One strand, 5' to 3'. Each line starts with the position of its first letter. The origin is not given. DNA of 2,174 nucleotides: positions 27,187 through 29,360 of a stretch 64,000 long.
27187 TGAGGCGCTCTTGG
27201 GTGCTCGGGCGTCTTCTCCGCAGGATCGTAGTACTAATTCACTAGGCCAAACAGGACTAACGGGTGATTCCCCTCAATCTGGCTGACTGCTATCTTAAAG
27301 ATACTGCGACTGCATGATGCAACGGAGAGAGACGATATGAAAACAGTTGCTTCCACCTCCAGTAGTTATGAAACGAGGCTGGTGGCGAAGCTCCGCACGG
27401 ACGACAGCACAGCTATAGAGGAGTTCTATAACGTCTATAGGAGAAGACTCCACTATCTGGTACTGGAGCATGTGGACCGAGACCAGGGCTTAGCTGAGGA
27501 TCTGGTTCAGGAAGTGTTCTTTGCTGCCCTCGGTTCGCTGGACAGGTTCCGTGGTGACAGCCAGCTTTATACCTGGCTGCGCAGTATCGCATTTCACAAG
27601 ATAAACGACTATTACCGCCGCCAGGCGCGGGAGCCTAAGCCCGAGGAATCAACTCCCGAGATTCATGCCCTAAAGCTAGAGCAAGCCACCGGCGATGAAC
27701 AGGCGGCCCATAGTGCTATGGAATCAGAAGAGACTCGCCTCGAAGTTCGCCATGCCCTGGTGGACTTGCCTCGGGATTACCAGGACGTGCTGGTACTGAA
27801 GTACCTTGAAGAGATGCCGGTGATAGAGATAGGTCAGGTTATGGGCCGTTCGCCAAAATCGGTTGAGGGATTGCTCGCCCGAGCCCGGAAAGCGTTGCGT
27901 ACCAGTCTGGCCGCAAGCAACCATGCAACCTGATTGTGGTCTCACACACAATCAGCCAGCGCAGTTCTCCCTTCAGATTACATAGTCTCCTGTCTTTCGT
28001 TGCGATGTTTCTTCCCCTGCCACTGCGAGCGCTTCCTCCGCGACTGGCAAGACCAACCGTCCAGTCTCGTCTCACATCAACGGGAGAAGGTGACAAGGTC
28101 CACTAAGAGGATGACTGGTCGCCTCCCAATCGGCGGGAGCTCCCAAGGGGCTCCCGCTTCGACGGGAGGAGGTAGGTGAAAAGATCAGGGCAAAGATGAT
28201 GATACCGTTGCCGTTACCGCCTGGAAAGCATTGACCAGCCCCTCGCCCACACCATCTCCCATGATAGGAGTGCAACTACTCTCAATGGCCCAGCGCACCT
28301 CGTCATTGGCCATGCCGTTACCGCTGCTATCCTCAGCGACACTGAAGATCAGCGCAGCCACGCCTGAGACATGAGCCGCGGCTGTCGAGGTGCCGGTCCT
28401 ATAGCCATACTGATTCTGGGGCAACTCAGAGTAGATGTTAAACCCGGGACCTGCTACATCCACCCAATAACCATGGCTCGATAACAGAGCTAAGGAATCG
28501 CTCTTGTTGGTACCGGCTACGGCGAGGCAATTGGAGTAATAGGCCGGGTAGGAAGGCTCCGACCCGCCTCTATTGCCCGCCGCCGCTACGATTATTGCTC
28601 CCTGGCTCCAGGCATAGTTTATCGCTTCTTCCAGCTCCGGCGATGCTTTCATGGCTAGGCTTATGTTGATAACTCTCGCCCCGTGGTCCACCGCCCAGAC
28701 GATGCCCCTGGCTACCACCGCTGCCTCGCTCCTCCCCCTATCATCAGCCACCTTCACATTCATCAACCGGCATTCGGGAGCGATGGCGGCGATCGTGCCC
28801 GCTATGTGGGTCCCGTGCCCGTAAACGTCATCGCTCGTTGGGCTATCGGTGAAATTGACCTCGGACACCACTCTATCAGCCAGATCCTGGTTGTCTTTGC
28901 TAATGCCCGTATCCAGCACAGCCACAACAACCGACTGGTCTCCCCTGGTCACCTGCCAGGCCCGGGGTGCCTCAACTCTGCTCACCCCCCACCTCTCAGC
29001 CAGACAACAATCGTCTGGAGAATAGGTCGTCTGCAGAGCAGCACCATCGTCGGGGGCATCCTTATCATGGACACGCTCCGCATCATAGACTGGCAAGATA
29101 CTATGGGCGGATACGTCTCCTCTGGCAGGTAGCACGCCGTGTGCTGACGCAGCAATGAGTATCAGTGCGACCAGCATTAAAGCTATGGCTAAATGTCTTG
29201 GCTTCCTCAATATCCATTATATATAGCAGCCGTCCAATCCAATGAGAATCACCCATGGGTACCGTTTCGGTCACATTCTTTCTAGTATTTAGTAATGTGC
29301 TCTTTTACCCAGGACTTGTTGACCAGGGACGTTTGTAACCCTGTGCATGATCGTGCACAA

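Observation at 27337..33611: Envelope/accessory block: ECF sigma, divergent S8 protease and giant GEVED-MBG-CARDB surface protein, then a presenilin-like protease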

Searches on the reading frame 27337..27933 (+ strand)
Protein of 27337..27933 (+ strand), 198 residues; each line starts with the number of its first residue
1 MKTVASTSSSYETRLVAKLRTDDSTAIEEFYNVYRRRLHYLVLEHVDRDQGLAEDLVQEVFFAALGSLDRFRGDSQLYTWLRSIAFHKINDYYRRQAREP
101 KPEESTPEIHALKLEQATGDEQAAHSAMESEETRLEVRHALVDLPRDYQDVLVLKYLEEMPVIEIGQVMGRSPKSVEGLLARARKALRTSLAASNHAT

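Call 3: search_protein_families(library=pfam, proteins=[window:27337-27933:+], max_evalue=0.1)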
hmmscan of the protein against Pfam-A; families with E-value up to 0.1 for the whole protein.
window:27337-27933:+ (198 aa): 4 families
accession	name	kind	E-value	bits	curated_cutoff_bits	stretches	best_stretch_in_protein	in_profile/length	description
PF04542.20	Sigma70_r2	-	4.4e-13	49.3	24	1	31-98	2-70/71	Sigma-70 region 2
PF08281.18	Sigma70_r4_2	-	1.3e-12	47.6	25.7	1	135-187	2-54/54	Sigma-70, region 4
PF04545.22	Sigma70_r4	-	6.2e-06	26.1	24.1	1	140-188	1-49/50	Sigma-70, region 4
PF07638.17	Sigma70_ECF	-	0.00017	22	21.1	1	13-190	5-182/185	ECF sigma factor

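Call 4: search_protein_families(library=ncbifam, proteins=[window:27337-27933:+], max_evalue=0.1)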
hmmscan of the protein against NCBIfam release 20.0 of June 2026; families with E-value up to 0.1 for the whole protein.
window:27337-27933:+ (198 aa): 91 families (the best 25 are shown)
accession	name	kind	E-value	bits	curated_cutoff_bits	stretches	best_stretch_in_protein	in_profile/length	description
TIGR02937.1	sigma70-ECF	superfamily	1.9e-29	102.4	42.9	1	26-190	2-164/165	sigma-70 family RNA polymerase sigma factor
NF008888.0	PRK11922.1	equivalog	1.9e-28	99.7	204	1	5-193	10-198/231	RNA polymerase sigma factor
NF009166.1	PRK12513.1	equivalog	4.1e-25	88.6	206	1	9-195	6-190/193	RNA polymerase sigma factor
TIGR02984.1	Sig-70_plancto1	subfamily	1.1e-24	87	183.75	1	20-191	2-188/189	RNA polymerase sigma-70 factor, Planctomycetaceae-specific subfamily 1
TIGR02985.1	Sig70_bacteroi1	subfamily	1e-23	84.4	126.4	1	26-191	2-162/162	RNA polymerase sigma-70 factor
TIGR02952.1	Sig70_famx2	equivalog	1.4e-22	80.4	206.45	1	16-190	2-169/170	ECF subfamily RNA polymerase sigma factor, BldN family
NF006930.0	PRK09415.1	subfamily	4.9e-22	78.6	198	1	22-192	13-176/179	RNA polymerase factor sigma C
TIGR02950.1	SigM_subfam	subfamily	6.7e-22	78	147.95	1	27-190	2-157/159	RNA polymerase sigma factor, SigM family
NF004113.0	PRK05602.1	equivalog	7.7e-22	77.9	208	1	8-196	28-206/211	RNA polymerase sigma factor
NF009171.0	PRK12518.1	equivalog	2.2e-21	76.5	208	1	6-192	8-185/191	RNA polymerase sigma factor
NF007223.0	PRK09641.1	equivalog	3e-21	76.1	209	1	12-192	5-185/187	RNA polymerase sigma factor SigW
TIGR02983.1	SigE-fam_strep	subfamily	7e-21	74.8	141.55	1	24-192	5-159/162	SigE family RNA polymerase sigma factor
NF007220.0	PRK09639.1-5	equivalog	2.4e-20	73.1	260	1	27-193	5-166/181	RNA polymerase sigma factor SigX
TIGR02939.1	RpoE_Sigma70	equivalog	2.7e-19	69.9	236.15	1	11-192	6-187/190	RNA polymerase sigma factor RpoE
TIGR02948.1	SigW_bacill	equivalog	5.5e-19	69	243.1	1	12-191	5-184/187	RNA polymerase sigma factor SigW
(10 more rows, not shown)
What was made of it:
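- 27337..27933 (+): ECF-type sigma-70 factor, 198 aa, no anti-sigma partner. Sigma70_r2, r4_2 and TIGR02937 matches (calls 3, 4).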

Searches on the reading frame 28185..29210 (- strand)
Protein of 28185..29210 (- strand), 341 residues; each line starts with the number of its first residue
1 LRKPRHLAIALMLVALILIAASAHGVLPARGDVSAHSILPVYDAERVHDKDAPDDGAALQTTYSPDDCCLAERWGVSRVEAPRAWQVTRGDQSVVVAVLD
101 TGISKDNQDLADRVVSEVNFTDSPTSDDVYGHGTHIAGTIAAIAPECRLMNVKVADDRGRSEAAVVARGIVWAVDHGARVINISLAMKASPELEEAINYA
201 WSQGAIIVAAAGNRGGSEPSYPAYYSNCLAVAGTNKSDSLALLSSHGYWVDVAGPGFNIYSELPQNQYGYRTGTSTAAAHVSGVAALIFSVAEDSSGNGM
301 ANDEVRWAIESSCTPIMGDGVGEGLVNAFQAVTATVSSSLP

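Call 3: search_protein_families(library=pfam, proteins=[window:28185-29210:-], max_evalue=0.1)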
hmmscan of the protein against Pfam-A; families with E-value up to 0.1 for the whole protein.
window:28185-29210:- (341 aa): 1 family
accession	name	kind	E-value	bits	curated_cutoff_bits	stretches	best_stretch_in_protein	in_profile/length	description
PF00082.27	Peptidase_S8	-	3.8e-42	145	21.8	1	92-313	2-273/288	Subtilase family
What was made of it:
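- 28185..29210 (-): Secreted thermitase-like subtilase (S8), 341 aa, with a short pro-region of about 37 aa and no Shine-Dalgarno sequence. Peptidase_S8 145 bits (call 3).
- Checked: S8, 28185-29210 (-), 341 aa: Peptidase_S8 145 bits (call 3).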

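Call 4: search_protein_families(library=ncbifam, proteins=[window:28185-29210:-], max_evalue=0.1)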
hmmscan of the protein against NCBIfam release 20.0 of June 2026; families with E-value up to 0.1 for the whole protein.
window:28185-29210:- (341 aa): 9 families
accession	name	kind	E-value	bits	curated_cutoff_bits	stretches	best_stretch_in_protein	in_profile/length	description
TIGR03921.1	T7SS_mycosin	equivalog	4.8e-51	173.9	278.75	1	80-335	2-288/353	type VII secretion-associated serine protease mycosin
NF049966.1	QH_SP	equivalog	1.9e-32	112.4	165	1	96-294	2-197/219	subtilisin-like serine protease QhpE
NF033595.1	denti_PrtP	equivalog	8.6e-22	77.5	300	2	181-340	342-510/606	dentilisin complex serine proteinase subunit PrtP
TIGR03895.1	protease_PatA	subfamily_domain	1.8e-19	69.9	421.05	1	140-316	17-203/606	PatA/PatG family cyanobactin maturation protease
NF040809.1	germ_prot_CspBA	exception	1.2e-08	33.1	1250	1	250-290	1006-1046/1099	bifunctional germination protease/germinant receptor pseudoprotease CspBA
NF042956.1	IteS_antiphage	equivalog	2.1e-07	29.6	900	1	91-142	254-303/747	S8 family anti-phage peptidase IteS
NF040553.1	SGO_0316_fam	subfamily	2.4e-07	28.8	1400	2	251-292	670-711/1486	SGO_0316/SGO_0317 family LPXTG-anchored serine peptidase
NF051851.1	AtpSerPepEprS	equivalog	5.6e-05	21.4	1700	1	203-289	223-318/988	autotransporter serine peptidase EprS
NF040808.2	CspC_non_triad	exception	0.0073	14.8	675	0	235-290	438-499/556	bile acid germinant receptor pseudoprotease CspC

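Call 24: find_related_loci(query=window:28185-29210:-, collection=genome_contigs, flank=8000)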
Query window:28185-29210:- (341 aa) in genome_contigs; peptide patterns used: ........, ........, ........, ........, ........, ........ (x = any residue, [..] = any of these).
159 stretches matched a pattern; 61 encode a relative of the query (tblastn E <= 1e-3); 61 distinct loci.
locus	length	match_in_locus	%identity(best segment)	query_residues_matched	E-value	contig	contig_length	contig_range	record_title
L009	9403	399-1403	75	1-335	3e-175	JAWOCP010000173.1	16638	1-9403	MAG: Dehalococcoidia bacterium isolate BLK5-1.bin.32 k191_1043189, whole genome shotgun sequence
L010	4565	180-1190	76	1-337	2e-178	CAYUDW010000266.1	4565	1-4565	MAG TPA_asm: uncultured candidatus Brocadiaceae bacterium isolate SRP068000_co1_552 genome assembly, contig: NODE_46661_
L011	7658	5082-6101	75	1-340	2e-173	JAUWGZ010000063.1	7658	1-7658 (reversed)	MAG: Dehalococcoidia bacterium isolate CSMAG_2255 CSMAG_2255_k141_1054449_length_7658_cov_11.9037, whole genome shotgun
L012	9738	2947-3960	75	1-338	5e-173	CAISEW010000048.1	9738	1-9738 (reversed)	MAG: uncultured Chloroflexi bacterium isolate AlinenSedimentsD2_bin-0330 genome assembly, contig: bin-0330:48/63, whole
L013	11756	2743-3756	74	1-338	5e-167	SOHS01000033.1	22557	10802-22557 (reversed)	MAG: Dehalococcoidia bacterium isolate E26_bin16 NODE_63_length_22557_cov_34.970936, whole genome shotgun sequence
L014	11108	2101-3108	75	1-336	3e-167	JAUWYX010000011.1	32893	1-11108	MAG: Dehalococcoidia bacterium isolate CSMAG_2721 CSMAG_2721_k141_509324_length_32893_cov_100.8657, whole genome shotgun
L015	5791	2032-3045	73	1-338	2e-166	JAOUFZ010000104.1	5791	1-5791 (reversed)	MAG: Dehalococcoidia bacterium isolate 4_1_July_SF_Bin57 4_1_July_SF_Bin57_scaffold_8065_c1, whole genome shotgun sequen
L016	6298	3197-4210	70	1-338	9e-165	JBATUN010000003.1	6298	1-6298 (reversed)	MAG: Dehalococcoidia bacterium isolate MFD12951_ilm_asm_bin17 k127_69773, whole genome shotgun sequence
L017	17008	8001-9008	72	1-336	2e-163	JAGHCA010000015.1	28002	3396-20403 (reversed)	MAG: Dehalococcoidia bacterium isolate AUK270 PB_MBMC_224_c_000000000036, whole genome shotgun sequence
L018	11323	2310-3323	73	1-338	2e-163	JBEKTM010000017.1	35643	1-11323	MAG: Dehalococcoidia bacterium isolate SPRUCE 558 SPRUCE_558_17, whole genome shotgun sequence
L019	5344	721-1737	73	1-339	2e-163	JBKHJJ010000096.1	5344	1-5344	MAG: Dehalococcoidia bacterium isolate D4M11_38 NODE_10177_length_5344_cov_9.425033, whole genome shotgun sequence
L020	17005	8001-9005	71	1-336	5e-161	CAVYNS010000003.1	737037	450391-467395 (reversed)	MAG: uncultured Chloroflexia bacterium isolate MFD04408.bin.1.133 genome assembly, contig: contig_27545, whole genome sh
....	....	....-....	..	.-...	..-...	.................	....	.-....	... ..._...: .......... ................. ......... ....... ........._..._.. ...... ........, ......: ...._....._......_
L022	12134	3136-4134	71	1-333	3e-158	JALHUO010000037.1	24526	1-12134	MAG: Dehalococcoidia bacterium isolate PFL52 seq_772354, whole genome shotgun sequence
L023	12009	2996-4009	70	1-338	3e-157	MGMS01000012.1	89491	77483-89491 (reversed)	MAG: Chloroflexi bacterium RBG_13_51_36 RBG_13_scaffold_126, whole genome shotgun sequence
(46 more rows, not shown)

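Call 52: search_solved_structures(query=window:28185-29210:-, max_evalue=1e-10, show_alignments=1)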
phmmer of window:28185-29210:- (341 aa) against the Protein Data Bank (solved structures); distinct sequences matched with E-value up to 1e-10: 133 (the best 60 are shown).
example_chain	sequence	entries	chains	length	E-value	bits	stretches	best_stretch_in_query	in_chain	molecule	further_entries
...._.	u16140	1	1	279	6e-55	190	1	63-332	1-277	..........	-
1tec_E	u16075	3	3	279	2.5e-52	181.3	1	63-332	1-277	THERMITASE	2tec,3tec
1dbi_A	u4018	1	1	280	1.6e-48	168.9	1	72-333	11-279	AK.1 SERINE PROTEASE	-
1st3_A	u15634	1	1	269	2.8e-42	148.3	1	73-331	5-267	SUBTILISIN BL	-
1mpt_A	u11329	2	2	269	1.7e-41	145.8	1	73-331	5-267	M-PROTEASE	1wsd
1ah2_A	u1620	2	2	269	4.3e-41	144.4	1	73-331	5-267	SERINE PROTEASE PB92 | SUBTILISIN SAVINASE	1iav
1gci_A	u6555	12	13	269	4.6e-41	144.3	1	73-331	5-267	SUBTILISIN | Subtilisin Savinase | SAVINASE (TM)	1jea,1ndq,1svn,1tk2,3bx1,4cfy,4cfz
5arb_A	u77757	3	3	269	6.3e-41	143.9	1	73-331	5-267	SUBTILISIN SAVINASE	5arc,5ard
1c9m_A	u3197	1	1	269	8.1e-41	143.5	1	73-331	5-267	SERINE PROTEASE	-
1ndu_A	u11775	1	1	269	1.1e-40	143.1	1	73-331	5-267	Subtilisin Savinase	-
1q5p_A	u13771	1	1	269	1.7e-40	142.5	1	73-331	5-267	Serine protease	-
1c9j_A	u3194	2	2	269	7.7e-40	140.3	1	73-331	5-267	SERINE PROTEASE | Subtilisin Savinase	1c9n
7am4_A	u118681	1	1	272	4.5e-39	137.8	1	73-330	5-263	Subtilisin BPN'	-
9zio_S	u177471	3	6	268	4.8e-39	137.7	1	73-329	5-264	SUBTILISIN BPN'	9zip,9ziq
7am3_A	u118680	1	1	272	8e-39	137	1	73-330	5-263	Subtilisin BPN'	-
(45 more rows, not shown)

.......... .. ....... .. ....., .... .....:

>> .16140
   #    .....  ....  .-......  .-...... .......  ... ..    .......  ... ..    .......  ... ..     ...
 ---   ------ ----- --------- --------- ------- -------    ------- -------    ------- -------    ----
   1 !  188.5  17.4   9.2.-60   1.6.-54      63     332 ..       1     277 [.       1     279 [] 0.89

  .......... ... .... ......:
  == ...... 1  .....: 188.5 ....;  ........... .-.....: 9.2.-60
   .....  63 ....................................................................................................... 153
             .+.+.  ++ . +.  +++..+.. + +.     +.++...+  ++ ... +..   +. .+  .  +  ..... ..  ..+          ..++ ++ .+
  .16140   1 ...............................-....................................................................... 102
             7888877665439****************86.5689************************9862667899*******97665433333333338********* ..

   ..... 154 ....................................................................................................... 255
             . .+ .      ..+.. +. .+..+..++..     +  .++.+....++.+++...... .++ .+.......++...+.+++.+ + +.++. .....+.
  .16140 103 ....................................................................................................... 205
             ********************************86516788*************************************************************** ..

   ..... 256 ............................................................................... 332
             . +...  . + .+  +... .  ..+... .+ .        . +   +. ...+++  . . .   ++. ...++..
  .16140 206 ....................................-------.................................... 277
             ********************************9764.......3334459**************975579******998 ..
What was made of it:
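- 28185..29210 (-): Thermitase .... E 6e-55, aligned from residue 63 (call 52).
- On Subtilases (MEROPS S8A): Thermitase E 6e-55 (call 52).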

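Call 56: search_protein_families(library=pfam, proteins=[L016:2085-2786:-, L016:1578-1967:-], max_evalue=5)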
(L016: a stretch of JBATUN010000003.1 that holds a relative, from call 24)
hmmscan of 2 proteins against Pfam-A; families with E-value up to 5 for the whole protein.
L016:2085-2786:- (233 aa): 3 families
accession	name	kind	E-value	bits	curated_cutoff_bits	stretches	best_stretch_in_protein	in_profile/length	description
PF00486.34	Trans_reg_C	-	3.3e-22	78.8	26.2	1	150-225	2-77/77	Transcriptional regulatory protein, C terminal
PF00072.30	Response_reg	-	6.3e-09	36.4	30.2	1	4-102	1-98/111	Response regulator receiver domain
PF00280.23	potato_inhibit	-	0.1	13.7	24.5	1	34-64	10-43/64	Potato inhibitor I family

L016:1578-1967:- (129 aa): 2 families
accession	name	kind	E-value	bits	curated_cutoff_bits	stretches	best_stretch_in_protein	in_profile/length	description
PF00072.30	Response_reg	-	7.1e-11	42.7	30.2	1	4-113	1-111/111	Response regulator receiver domain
PF15323.11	Ashwin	-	0.039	14.6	27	1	5-45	3-44/217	Developmental protein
